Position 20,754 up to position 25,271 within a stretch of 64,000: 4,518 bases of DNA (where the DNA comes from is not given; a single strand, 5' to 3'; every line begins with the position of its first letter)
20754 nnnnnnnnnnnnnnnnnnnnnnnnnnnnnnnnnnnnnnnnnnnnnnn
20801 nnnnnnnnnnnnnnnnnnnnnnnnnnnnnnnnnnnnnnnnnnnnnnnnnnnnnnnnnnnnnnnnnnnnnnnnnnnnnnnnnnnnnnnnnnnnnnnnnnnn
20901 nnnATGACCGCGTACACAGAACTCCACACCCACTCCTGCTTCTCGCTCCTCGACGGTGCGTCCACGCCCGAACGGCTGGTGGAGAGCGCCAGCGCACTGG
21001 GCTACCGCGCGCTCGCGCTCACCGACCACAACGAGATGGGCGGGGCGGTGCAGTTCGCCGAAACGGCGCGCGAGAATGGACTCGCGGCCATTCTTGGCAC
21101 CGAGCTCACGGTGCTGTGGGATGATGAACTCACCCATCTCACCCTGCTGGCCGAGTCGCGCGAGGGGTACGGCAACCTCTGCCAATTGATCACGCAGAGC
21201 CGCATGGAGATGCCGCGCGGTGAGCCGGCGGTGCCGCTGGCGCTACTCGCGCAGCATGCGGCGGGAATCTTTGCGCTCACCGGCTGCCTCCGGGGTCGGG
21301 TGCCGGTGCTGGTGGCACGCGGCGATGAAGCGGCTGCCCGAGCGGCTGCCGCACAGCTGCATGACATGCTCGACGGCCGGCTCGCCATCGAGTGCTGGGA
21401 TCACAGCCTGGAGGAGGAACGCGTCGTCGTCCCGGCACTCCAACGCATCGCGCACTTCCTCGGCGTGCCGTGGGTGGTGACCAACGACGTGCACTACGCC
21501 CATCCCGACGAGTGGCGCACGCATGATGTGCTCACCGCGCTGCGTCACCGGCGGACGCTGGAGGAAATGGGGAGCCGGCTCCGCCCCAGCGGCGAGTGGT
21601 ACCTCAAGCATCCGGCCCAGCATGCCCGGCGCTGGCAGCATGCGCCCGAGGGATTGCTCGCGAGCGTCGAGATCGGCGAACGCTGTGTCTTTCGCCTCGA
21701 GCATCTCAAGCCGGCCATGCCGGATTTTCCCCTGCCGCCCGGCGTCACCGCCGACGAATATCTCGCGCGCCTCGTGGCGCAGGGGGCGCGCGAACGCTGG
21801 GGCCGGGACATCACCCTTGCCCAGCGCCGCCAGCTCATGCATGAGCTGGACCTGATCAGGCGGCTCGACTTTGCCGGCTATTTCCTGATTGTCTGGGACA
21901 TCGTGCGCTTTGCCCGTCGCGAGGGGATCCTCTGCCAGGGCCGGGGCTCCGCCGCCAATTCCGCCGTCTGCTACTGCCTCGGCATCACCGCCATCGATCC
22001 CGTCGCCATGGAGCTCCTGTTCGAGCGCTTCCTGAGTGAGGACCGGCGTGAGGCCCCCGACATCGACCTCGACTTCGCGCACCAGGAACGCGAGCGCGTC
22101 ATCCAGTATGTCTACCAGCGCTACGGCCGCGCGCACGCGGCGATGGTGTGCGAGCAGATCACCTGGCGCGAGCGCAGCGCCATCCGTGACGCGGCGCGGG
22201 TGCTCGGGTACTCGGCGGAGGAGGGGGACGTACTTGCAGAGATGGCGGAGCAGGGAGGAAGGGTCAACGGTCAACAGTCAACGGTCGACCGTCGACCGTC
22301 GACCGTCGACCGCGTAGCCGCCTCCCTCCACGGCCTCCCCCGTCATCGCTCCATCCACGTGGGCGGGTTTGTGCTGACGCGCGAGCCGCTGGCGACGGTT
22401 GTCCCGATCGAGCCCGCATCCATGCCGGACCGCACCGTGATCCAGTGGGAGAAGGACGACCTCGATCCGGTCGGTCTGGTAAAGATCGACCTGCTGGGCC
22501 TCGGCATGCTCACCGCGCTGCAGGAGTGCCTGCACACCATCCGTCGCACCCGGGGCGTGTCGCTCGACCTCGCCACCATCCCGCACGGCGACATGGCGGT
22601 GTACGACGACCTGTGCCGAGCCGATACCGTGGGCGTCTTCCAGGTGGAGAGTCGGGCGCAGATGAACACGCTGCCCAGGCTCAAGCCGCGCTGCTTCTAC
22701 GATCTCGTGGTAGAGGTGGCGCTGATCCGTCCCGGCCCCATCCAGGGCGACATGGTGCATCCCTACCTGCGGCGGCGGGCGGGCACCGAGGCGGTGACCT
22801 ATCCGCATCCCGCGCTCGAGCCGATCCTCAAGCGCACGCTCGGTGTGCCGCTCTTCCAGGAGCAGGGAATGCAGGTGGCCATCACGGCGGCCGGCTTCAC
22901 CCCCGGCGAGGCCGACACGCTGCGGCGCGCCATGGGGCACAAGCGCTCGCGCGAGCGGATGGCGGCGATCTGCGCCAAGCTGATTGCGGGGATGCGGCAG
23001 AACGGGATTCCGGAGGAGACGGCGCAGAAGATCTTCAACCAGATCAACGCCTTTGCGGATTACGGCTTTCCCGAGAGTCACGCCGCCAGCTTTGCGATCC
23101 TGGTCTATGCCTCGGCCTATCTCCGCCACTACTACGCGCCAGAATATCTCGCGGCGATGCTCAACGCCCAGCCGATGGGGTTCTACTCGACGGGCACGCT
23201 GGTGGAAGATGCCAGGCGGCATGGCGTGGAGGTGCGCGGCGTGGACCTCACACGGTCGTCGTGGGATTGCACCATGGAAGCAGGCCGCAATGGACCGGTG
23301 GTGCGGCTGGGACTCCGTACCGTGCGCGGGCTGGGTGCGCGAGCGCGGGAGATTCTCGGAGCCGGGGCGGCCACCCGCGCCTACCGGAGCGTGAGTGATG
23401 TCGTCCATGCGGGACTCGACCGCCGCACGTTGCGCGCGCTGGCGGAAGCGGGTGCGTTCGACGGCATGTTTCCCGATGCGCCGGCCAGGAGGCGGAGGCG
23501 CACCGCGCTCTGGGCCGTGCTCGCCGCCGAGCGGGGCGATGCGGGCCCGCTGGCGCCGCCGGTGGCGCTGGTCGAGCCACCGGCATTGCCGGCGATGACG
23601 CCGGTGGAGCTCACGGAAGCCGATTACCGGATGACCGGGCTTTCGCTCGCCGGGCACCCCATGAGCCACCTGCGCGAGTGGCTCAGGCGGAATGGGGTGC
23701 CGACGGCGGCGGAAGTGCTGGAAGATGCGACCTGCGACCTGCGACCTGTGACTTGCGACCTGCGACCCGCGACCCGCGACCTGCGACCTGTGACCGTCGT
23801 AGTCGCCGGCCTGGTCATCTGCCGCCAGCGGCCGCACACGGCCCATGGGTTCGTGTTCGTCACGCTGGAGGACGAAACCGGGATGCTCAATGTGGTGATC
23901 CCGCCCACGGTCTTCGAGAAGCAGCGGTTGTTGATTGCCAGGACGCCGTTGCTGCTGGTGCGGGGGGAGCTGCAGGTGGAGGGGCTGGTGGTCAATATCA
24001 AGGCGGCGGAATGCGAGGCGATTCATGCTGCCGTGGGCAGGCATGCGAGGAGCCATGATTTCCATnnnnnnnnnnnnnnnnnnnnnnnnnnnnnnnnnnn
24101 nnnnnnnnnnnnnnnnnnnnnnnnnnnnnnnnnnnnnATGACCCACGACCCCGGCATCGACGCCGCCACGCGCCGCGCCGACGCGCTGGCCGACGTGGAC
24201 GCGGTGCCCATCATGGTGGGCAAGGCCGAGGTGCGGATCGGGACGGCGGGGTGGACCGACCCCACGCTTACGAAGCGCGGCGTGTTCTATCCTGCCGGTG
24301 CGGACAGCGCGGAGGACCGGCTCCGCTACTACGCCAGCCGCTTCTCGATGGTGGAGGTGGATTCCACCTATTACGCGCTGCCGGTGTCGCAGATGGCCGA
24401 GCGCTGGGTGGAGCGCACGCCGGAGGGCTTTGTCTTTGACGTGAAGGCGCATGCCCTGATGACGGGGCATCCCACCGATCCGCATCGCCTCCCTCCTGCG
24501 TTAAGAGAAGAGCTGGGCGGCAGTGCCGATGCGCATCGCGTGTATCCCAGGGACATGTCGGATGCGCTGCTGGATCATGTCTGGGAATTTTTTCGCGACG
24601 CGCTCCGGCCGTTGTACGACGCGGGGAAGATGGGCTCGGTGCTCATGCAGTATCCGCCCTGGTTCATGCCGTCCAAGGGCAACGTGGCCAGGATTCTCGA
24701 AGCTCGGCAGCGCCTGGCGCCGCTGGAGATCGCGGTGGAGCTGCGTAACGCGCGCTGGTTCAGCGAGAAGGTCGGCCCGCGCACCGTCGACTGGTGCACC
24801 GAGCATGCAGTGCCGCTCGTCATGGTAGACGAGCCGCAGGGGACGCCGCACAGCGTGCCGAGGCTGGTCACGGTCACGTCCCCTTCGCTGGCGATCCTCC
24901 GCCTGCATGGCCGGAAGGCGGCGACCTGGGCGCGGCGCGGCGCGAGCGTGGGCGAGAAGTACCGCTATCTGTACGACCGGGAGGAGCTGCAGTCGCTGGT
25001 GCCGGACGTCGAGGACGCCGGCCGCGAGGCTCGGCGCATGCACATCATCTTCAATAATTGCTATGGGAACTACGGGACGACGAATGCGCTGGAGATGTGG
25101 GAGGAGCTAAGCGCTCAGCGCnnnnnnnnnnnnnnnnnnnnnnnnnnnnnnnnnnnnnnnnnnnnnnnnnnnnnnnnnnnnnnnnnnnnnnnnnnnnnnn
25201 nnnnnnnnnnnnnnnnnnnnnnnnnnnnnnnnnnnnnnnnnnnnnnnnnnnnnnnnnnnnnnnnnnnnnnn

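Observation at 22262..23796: Slippage-prone heptamer arrays embedded in frame in the error-prone polymerase gene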

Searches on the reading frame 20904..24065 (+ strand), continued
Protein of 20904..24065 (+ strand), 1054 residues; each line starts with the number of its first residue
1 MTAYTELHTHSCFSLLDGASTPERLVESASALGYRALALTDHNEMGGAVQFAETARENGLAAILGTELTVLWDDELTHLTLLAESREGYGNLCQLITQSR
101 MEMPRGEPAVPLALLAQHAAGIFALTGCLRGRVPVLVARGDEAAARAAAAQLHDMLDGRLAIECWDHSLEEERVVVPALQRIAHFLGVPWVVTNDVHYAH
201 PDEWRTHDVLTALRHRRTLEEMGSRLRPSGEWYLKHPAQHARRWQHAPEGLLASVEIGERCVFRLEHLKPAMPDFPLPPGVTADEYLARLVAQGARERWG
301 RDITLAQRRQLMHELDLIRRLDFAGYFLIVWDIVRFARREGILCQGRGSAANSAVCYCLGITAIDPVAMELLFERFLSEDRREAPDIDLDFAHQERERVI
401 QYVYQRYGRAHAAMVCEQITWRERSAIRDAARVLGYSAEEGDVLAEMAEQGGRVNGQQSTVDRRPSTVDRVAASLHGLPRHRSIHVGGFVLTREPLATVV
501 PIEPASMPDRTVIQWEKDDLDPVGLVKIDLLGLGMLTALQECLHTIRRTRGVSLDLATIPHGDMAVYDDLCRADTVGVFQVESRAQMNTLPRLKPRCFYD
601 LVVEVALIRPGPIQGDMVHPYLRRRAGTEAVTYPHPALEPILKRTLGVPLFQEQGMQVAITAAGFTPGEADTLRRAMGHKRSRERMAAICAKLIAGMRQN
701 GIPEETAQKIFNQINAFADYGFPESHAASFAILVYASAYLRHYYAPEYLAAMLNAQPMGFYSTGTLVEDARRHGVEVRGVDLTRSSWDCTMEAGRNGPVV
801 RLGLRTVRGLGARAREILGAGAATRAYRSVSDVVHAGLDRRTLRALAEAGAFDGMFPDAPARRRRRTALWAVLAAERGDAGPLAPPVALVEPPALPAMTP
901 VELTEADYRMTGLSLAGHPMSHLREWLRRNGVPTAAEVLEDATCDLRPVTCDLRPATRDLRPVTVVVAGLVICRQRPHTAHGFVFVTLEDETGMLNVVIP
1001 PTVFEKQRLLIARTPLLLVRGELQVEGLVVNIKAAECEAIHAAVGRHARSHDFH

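Call 52: search_solved_structures(query=window:20904-24065:+, max_evalue=1e-20, show_alignments=1)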
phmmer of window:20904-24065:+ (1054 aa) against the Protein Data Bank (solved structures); distinct sequences matched with E-value up to 1e-20: 12.
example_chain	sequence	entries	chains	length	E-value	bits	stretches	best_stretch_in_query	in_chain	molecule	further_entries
2hpi_A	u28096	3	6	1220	3.3e-152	511.6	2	294-1022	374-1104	DNA polymerase III alpha subunit | DNA polymerase III subunit alpha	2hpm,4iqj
3e0d_A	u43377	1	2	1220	5.5e-151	507.5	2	294-1022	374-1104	DNA polymerase III subunit alpha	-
5fku_A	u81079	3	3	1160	5.8e-132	444.6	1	4-1038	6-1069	DNA POLYMERASE III SUBUNIT ALPHA | DNA POLYMERASE III ALPHA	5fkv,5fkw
4jom_A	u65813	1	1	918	7.2e-132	444.3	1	4-861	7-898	DNA polymerase III subunit alpha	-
5m1s_A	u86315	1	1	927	1.9e-128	433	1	4-861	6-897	DNA polymerase III subunit alpha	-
2hqa_A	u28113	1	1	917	1.9e-128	432.9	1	4-861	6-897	DNA polymerase III alpha subunit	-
2hnh_A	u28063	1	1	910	2.1e-128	432.8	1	4-861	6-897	DNA polymerase III alpha subunit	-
5lew_A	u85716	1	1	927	2.7e-120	406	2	3-433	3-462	DNA polymerase III subunit alpha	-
7pu7_A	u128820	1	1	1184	8.3e-120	404.3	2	3-433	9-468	DNA polymerase III subunit alpha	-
4gx8_A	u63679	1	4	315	1.7e-26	95.4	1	4-261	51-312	DNA polymerase III subunit epsilon,DNA polymerase III subunit alpha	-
4gx9_A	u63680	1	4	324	1.8e-26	95.3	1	4-261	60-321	DNA polymerase III subunit epsilon,DNA polymerase III subunit alpha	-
3f2b_A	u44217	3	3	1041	1.1e-22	82.8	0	5-368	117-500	DNA-directed DNA polymerase III alpha chain | GEOBACILLUS KAUSTOPHILUS DNA POLC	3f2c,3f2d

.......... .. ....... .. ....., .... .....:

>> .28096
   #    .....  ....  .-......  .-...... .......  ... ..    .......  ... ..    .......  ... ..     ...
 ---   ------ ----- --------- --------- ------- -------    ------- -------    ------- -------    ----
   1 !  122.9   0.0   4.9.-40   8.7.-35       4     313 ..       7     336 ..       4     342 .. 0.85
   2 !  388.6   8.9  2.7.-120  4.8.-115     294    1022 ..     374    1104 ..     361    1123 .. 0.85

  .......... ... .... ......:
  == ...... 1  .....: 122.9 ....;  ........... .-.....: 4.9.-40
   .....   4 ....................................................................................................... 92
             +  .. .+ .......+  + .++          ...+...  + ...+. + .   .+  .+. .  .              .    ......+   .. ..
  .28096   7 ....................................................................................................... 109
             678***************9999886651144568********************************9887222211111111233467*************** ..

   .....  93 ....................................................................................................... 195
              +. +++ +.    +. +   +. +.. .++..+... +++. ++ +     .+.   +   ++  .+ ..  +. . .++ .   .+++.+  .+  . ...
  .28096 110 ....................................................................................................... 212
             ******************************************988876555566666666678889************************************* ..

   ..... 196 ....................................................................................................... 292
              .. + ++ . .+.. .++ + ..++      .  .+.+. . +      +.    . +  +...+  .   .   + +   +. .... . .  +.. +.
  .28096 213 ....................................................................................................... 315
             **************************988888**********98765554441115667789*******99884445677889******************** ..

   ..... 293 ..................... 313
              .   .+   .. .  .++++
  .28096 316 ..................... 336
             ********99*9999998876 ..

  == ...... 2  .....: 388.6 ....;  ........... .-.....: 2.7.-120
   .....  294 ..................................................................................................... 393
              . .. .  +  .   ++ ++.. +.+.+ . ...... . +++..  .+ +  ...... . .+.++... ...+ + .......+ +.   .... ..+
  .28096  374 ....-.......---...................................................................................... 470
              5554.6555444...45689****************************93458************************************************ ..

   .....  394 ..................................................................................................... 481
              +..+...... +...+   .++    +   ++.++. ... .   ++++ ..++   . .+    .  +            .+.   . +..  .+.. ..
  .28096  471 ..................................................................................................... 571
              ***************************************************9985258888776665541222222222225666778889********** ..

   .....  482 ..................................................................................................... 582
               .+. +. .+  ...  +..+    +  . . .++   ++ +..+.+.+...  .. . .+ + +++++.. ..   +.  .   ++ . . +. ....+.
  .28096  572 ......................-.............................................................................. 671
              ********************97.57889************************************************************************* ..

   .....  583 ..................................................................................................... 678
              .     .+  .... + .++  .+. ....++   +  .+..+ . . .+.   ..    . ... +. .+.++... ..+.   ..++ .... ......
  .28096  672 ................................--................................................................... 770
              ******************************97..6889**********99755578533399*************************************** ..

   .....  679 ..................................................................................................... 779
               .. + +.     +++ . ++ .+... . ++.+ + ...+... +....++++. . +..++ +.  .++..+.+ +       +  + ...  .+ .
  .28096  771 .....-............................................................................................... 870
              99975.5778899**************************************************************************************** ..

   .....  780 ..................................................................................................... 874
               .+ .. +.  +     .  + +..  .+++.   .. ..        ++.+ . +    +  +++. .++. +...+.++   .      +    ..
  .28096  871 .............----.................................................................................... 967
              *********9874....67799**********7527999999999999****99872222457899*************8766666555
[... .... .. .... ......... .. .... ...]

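Call 73: predict_structure(alignment_id=A1)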
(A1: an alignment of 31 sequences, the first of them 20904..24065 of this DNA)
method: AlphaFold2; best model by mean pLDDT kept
length: 1054 residues; sequences in the alignment: 31
mean_pLDDT: 76.3   pTM: 0.71
mean pLDDT of the five models: 76.3, 75.0, 72.1, 67.5, 66.9
residues with pLDDT >= 90: 225; 70-90: 525; 50-70: 203; < 50: 101
segments of 3 or more residues with pLDDT < 50: 452-460, 573-596, 601-623, 644-650, 720-723, 758-760, 880-887, 947-959, 978-981
pLDDT, mean of each block of 10 residues (from residue 1): 85 81 93 93 87 89 93 93 94 93 85 95 89 93 96 95 87 90 96 91 85 82 66 90 91 92 78 87 96 92 88 89 90 93 82 88 78 58 76 85 88 77 84 82 72 43 68 81 67 89 72 72 81 80 87 82 67 43 36 46 43 37 50 58 46 58 70 65 68 82 76 59 53 77 86 66 66 82 86 81 80 81 80 85 82 84 78 73 47 64 67 56 79 82 55 42 79 57 66 76 77 81 68 86 65 53
secondary structure, 60 per line:
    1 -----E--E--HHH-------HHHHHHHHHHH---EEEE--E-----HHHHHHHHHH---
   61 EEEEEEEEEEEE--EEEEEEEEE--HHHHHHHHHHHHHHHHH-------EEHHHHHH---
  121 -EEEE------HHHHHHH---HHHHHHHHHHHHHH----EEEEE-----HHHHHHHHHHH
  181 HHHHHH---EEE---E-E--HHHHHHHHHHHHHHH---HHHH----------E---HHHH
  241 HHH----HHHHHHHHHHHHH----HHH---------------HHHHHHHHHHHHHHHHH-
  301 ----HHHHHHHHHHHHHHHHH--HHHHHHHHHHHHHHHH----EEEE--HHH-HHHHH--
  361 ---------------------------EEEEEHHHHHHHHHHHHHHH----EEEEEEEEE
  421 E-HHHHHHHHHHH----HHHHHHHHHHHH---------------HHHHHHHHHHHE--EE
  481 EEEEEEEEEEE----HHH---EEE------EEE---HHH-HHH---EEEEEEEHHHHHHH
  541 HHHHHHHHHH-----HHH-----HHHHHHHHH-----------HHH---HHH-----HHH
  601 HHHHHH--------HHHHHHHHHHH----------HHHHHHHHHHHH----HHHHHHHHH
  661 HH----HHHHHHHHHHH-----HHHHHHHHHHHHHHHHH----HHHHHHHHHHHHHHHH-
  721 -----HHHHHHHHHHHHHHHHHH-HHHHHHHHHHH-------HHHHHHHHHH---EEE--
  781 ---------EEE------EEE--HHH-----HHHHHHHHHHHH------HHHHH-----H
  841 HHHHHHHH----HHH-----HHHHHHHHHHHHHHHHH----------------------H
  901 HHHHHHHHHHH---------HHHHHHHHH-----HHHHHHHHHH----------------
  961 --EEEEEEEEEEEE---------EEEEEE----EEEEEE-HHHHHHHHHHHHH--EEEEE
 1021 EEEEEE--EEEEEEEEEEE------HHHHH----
elements in order (helices of 4 or more, strands of 3 or more residues): H22-32 E36-39 H48-57 E61-72 E75-83 H86-102 H112-117 E122-125 H132-138 H142-155 E160-164 H170-186 E190-192 H201-215 H219-222 H237-243 H248-260 H283-299 H305-321 H324-339 E344-347 H354-358 E388-392 H393-407 E412-421 H423-433 H438-449 H465-475 E479-491 E502-504 E511-513 E527-533 H534-550 H564-572 H598-606 H615-625 H636-647 H652-662 H667-677 H683-699 H704-719 H726-743 H745-755 H763-772 E776-778 E790-792 E799-801 H812-823 H830-834 H840-848 H861-877 H900-911 H921-929 H935-944 E963-974 E984-989 E994-999 H1001-1013 E1016-1026 E1029-1039 H1046-1050
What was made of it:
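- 22262..22312 (+): Site-1 heptamer array: about 3 GGTCAAC-type units plus 4 perfect GTCGACC units. It encodes residues ~453-470 (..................) in the thumb region. Coil with pLDDT<50 at residues 452-460, between helices 438-449 and 465-475 (call 73).
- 23726..23795 (+): Site-2 heptamer array: TGCGACC x10, direct only. It encodes residues ~941-964 (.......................) immediately before the first OB-fold strand. Coil with pLDDT<50 at residues 947-959, between helix 935-944 and strand 963-974 (call 73).
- Both are low-confidence coil loops in the AlphaFold2 model (call 73). Both tracts sit in disordered loops (call 73).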

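Call 80: find_encoding_contigs(protein=P0148, flank=4000, max_places=2)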
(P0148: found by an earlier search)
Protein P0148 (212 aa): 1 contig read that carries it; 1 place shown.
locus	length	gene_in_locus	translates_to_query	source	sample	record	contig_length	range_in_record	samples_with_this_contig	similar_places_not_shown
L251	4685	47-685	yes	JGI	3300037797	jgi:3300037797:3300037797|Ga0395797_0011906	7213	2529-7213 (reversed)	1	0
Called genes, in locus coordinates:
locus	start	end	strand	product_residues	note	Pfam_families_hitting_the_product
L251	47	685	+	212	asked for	PF01336:tRNA_anti-codon (weak)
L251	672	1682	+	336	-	PF01904:DUF72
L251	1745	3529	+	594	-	PF00654:Voltage_CLC, PF00571:CBS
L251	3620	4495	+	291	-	PF13650:Asp_protease_2 (faint)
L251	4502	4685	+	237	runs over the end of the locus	PF02517:Rce1-like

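Call 81: find_encoding_contigs(protein=P0150, flank=4000, max_places=2)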
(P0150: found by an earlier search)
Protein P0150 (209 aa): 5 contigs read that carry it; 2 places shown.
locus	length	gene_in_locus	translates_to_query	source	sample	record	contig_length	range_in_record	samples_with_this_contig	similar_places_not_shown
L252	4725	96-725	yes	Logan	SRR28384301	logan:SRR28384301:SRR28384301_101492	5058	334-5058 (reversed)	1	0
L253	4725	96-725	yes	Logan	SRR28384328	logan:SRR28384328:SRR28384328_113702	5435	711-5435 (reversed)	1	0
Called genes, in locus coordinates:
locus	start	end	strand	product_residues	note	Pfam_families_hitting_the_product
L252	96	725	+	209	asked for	PF01336:tRNA_anti-codon (weak)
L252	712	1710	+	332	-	PF01904:DUF72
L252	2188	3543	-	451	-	-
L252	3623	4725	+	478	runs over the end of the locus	?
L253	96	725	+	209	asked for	PF01336:tRNA_anti-codon (weak)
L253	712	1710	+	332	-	PF01904:DUF72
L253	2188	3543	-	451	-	-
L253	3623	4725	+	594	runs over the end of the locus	PF00654:Voltage_CLC, PF00571:CBS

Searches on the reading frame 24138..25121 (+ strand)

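Call 83: search_protein_families(library=ncbifam, proteins=[window:24138-25121:+], max_evalue=0.01)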
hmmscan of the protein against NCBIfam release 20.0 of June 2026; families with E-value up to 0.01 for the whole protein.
window:24138-25121:+ (328 aa): 1 family
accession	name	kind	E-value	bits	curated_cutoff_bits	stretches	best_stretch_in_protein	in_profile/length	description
NF007637.0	PRK10302.1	equivalog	1.6e-07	30.9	412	1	61-106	21-66/272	hypothetical protein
